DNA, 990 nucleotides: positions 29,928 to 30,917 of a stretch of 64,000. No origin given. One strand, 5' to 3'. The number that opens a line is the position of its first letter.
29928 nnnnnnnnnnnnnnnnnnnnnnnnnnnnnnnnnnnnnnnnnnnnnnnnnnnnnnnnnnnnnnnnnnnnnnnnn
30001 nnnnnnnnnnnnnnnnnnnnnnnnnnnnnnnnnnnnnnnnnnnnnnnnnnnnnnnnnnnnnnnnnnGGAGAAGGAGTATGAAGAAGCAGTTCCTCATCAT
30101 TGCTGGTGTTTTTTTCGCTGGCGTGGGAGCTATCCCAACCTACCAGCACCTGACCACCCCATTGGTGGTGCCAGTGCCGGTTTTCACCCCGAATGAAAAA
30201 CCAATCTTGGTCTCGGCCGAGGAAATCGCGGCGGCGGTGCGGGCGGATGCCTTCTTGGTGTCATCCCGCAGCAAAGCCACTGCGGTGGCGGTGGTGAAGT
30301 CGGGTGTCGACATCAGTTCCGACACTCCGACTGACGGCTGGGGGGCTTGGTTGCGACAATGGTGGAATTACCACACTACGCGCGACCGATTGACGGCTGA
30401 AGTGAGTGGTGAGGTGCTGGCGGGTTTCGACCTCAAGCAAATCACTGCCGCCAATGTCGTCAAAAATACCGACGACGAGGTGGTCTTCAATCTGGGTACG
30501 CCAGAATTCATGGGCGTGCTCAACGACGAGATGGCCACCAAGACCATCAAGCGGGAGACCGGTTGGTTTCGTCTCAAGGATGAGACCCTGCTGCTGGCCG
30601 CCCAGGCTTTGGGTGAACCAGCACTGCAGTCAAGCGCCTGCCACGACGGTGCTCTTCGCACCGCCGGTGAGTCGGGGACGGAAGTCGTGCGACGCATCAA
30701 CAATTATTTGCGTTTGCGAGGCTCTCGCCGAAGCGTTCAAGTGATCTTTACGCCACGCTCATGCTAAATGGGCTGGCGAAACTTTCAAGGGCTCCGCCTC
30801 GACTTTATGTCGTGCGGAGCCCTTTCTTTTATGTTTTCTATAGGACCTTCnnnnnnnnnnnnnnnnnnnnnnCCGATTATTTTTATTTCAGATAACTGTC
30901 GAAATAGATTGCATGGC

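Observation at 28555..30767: GC-rich two-gene insertion encoding a bifunctional peptidoglycan hydrolase (M15 peptidase plus SleB-like) and an exported partner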

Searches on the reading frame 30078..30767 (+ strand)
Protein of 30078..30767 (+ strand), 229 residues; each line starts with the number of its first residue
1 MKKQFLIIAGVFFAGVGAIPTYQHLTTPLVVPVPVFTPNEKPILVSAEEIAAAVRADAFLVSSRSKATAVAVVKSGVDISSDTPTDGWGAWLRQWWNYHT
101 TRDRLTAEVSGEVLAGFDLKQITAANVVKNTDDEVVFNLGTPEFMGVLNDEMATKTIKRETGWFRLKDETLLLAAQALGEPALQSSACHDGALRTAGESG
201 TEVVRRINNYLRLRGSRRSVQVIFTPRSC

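Call 6: search_protein_families(library=pfam, proteins=[window:30078-30767:+], max_evalue=1)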
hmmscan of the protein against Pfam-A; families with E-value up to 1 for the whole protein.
window:30078-30767:+ (229 aa): 3 families
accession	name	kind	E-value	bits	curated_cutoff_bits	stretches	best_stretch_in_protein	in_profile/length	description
PF14014.11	DUF4230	-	5.1e-07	30.3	27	1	78-206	21-136/148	Protein of unknown function (DUF4230)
PF09654.15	DUF2396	-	0.11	13.1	21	1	48-117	14-79/157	Protein of unknown function (DUF2396)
PF12762.13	DDE_Tnp_IS1595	-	0.23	11.9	27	1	40-91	36-88/153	ISXO2-like transposase domain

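Call 7: search_protein_families(library=ncbifam, proteins=[window:30078-30767:+], max_evalue=1)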
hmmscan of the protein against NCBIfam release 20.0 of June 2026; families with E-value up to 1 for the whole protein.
window:30078-30767:+ (229 aa): 0 families

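Call 8: search_protein_families(library=phrogs, proteins=[window:30078-30767:+], max_evalue=1)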
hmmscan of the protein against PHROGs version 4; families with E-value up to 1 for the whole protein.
window:30078-30767:+ (229 aa): 2 families
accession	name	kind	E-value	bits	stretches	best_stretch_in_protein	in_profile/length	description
phrog_34785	-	unknown function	0.019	15.8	1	1-23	1-23/44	-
phrog_12449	-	unknown function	0.26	12.3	1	23-99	64-139/220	-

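Call 30: find_homologous_proteins(query=window:30078-30767:+)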
Query window:30078-30767:+ (229 aa): 27 proteins with E <= 0.001 among 3249 candidates.
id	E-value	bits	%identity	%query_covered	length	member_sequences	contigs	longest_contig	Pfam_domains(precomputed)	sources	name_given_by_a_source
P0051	4.8e-147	505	100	100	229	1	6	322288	PF14014.12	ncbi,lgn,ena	ncbi:MAG: DUF4230 domain-containing protein [Patescibacteria group bacterium]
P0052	1.3e-102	360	71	99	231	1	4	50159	-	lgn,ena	-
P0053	4.4e-101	355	74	100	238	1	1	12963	-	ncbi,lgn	-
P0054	7.8e-98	344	70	100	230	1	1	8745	-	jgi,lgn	jgi:hypothetical protein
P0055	2.5e-97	343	75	93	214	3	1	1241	-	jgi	jgi:hypothetical protein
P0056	3.3e-95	336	67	100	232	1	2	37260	PF14014.12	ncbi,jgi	ncbi:MAG: hypothetical protein RL538_744 [Candidatus Parcubacteria bacterium]|jgi:hypothetical prote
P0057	1.6e-94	333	68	99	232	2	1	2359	PF14014.12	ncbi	-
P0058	4.3e-94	332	67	100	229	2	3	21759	PF14014.12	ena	-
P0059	1.7e-93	330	67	99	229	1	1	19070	PF14014.12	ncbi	-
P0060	3.2e-93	329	69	100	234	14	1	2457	-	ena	-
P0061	5.6e-93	328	67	100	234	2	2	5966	-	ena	-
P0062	2.6e-92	326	65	100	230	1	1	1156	-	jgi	jgi:hypothetical protein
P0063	2.2e-90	320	66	100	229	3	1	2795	PF14014.12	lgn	-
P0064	2.7e-89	316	64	100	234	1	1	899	PF14014.12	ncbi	-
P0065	1.0e-88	314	63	100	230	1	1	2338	PF14014.12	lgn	-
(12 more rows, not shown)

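Call 40: predict_structure(alignment_id=A2)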
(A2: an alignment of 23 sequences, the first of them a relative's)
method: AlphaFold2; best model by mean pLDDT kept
length: 229 residues; sequences in the alignment: 23
mean_pLDDT: 47.1   pTM: 0.20
mean pLDDT of the five models: 47.1, 41.2, 40.2, 39.8, 39.3
residues with pLDDT >= 90: 0; 70-90: 23; 50-70: 54; < 50: 152
segments of 3 or more residues with pLDDT < 50: 30-84, 102-119, 129-184, 191-197, 221-229
pLDDT, mean of each block of 10 residues (from residue 1): 76 65 54 39 35 39 39 35 57 67 37 43 49 43 40 28 27 34 49 49 62 68 48
secondary structure, 60 per line:
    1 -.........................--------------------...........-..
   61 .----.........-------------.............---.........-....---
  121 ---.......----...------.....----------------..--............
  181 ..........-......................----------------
elements in order: H2-26 H47-57 E59-61 E66-74 H88-100 E104-112 E114-117 E127-130 E135-137 E144-148 H169-190 H192-213

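Call 41: search_solved_structures(query=A2, max_evalue=10)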
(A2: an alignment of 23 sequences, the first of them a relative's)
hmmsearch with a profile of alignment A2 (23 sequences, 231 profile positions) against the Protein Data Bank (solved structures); distinct sequences matched with E-value up to 10: 5.
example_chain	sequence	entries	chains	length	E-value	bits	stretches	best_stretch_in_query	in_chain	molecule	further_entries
8ivq_A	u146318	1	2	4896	0.28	13.7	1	38-108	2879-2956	Isoform 2 of Baculoviral IAP repeat-containing protein 6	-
8atm_A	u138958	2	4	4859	0.49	12.9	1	38-108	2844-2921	Baculoviral IAP repeat-containing protein 6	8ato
8atu_A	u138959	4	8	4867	0.49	12.9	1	38-108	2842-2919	Baculoviral IAP repeat-containing protein 6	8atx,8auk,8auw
8e2d_A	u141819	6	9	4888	0.49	12.9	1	38-108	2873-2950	Baculoviral IAP repeat-containing protein 6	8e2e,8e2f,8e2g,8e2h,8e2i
8e2k_A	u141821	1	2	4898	0.49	12.9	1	38-108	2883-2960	Baculoviral IAP repeat-containing protein 6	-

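Call 42: search_protein_families(library=padloc, proteins=[window:30078-30767:+], max_evalue=1)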
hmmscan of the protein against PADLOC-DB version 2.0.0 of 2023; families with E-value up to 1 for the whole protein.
window:30078-30767:+ (229 aa): 0 families
